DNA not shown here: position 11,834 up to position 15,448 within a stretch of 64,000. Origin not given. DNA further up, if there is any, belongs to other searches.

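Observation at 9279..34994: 25.7-kb, 18-gene co-directional locus combining envelope propellers, an FtsX-type ABC exporter, a NapGH-like electron conduit, NAD(P)H flavo-iron-sulfur enzymes and a terpenoid cyclase block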

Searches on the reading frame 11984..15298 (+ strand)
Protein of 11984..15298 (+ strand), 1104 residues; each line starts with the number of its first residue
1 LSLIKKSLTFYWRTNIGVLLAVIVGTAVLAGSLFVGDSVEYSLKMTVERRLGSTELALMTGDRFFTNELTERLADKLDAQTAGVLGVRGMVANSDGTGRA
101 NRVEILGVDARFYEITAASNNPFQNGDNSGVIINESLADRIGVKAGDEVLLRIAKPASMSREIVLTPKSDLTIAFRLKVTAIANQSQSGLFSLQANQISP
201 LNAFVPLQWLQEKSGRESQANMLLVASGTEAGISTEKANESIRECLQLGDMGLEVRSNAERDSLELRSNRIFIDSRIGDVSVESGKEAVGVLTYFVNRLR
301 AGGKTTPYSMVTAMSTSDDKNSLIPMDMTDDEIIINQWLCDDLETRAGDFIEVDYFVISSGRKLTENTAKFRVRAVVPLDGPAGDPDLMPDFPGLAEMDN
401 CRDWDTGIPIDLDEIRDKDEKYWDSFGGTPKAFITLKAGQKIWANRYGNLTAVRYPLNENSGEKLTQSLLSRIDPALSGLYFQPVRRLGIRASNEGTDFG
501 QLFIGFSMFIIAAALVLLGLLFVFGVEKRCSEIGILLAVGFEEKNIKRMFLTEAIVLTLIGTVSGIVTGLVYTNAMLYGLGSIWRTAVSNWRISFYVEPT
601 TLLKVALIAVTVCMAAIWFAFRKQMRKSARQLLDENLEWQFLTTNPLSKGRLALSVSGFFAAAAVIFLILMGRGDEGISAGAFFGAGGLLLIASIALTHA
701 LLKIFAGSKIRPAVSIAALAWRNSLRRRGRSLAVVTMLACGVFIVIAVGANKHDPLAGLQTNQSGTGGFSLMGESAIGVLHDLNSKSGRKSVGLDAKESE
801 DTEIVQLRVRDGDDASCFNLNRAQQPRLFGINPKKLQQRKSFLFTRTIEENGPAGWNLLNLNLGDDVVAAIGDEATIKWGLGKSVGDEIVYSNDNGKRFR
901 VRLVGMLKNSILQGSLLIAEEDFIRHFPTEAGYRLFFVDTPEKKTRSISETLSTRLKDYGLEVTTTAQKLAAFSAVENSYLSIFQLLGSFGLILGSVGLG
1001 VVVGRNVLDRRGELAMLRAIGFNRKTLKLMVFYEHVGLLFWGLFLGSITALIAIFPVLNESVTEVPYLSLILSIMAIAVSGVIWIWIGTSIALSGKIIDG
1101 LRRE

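Call 5: search_protein_families(library=pfam, proteins=[window:11984-15298:+], max_evalue=0.01)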
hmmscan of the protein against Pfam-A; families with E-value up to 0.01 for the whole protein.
window:11984-15298:+ (1104 aa): 1 family
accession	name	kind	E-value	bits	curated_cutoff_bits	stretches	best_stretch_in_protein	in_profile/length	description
PF02687.27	FtsX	-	7.6e-20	71.6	25.5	2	505-628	2-119/120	FtsX-like permease C-terminal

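Call 7: search_protein_families(library=ncbifam, proteins=[window:11984-15298:+], max_evalue=0.001)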
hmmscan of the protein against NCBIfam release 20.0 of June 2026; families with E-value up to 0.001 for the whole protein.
window:11984-15298:+ (1104 aa): 7 families
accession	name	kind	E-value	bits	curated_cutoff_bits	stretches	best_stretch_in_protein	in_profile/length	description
TIGR03434.1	ADOP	subfamily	1.4e-17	63.1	622.3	2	453-622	631-789/803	ADOP family duplicated permease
NF008357.0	PRK11146.1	exception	4.7e-07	29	439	0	505-573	281-342/414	lipoprotein-releasing ABC transporter permease subunit LolE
TIGR02212.1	lolCE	equivalog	9.5e-07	28.1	362.45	1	506-614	273-389/411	lipoprotein-releasing ABC transporter permease subunit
TIGR02213.1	lolE_release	exception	4.7e-06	25.7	540.35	0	520-573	286-339/411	lipoprotein-releasing ABC transporter permease subunit LolE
TIGR01185.1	devC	equivalog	9.9e-06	24.8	290.35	1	909-1092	180-367/380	ABC transporter permease DevC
NF008076.0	PRK10814.1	exception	0.00028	20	473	0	506-629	271-393/399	lipoprotein-releasing ABC transporter permease subunit LolC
NF007826.0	PRK10535.1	equivalog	0.00039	18.8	966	1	501-619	522-631/648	macrolide ABC transporter ATP-binding protein/permease MacB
